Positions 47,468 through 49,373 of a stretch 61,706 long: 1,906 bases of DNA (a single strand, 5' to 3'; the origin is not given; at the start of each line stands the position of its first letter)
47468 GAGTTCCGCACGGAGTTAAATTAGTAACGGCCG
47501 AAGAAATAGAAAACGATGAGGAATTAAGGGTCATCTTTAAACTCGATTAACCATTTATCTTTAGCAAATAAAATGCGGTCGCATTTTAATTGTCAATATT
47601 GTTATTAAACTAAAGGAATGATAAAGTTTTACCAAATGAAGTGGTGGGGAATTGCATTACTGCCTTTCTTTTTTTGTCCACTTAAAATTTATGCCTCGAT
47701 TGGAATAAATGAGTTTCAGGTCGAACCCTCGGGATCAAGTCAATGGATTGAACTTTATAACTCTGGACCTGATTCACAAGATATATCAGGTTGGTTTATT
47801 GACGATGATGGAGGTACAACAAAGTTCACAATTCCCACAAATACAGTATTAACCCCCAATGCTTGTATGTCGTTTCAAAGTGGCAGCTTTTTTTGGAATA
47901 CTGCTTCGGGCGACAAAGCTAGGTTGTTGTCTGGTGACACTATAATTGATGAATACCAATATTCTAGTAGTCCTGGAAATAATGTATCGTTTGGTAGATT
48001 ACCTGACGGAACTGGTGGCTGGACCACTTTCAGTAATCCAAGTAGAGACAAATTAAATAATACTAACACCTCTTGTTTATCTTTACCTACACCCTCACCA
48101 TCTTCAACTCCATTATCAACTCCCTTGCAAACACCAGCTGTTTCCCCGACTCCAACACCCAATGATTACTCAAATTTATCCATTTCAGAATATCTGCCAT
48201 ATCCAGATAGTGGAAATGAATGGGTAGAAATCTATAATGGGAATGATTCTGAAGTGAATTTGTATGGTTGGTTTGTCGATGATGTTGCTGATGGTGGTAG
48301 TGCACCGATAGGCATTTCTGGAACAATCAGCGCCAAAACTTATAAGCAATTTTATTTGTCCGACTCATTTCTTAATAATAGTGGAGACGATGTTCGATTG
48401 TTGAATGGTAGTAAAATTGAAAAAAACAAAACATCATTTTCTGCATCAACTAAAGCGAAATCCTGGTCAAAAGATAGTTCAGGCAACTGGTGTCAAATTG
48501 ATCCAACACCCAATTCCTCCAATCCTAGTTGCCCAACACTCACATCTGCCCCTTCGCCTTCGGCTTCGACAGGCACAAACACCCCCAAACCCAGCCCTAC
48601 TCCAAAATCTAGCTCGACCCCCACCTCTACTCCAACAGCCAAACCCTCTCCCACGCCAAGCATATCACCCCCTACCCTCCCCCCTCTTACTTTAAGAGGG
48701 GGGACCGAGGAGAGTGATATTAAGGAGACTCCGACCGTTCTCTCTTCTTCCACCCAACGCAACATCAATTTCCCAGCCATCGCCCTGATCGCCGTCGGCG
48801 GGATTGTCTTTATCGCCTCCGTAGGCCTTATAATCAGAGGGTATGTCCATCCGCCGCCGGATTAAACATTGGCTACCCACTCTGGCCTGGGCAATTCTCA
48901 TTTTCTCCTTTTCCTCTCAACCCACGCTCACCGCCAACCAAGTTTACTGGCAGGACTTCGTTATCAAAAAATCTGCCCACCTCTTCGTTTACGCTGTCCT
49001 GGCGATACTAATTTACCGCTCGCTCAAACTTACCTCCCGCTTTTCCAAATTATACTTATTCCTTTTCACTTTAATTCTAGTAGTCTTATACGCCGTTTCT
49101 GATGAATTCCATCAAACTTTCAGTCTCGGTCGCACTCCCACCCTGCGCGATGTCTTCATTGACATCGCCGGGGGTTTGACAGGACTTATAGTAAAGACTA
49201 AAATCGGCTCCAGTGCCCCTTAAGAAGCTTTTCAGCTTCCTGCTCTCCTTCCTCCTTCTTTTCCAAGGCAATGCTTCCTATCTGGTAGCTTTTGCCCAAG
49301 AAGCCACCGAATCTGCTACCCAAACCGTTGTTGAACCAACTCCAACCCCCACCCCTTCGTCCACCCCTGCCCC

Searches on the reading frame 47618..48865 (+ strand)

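Call 3: search_protein_families(library=pfam, proteins=[window:47618-48865:+], max_evalue=0.01)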
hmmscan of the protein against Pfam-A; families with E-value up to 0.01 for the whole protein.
window:47618-48865:+ (415 aa): 1 family
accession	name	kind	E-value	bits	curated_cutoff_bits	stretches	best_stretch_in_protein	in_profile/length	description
PF00932.25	LTD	-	7e-28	97.6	34.3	2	26-116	6-108/109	Lamin Tail Domain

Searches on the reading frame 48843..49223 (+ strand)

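Call 3: search_protein_families(library=pfam, proteins=[window:48843-49223:+], max_evalue=0.01)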
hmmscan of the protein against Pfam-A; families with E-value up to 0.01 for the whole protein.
window:48843-49223:+ (126 aa): 1 family
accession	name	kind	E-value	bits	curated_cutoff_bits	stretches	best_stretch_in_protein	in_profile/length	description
PF04892.17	VanZ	-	6.8e-14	53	30.1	1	10-117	2-121/126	VanZ like family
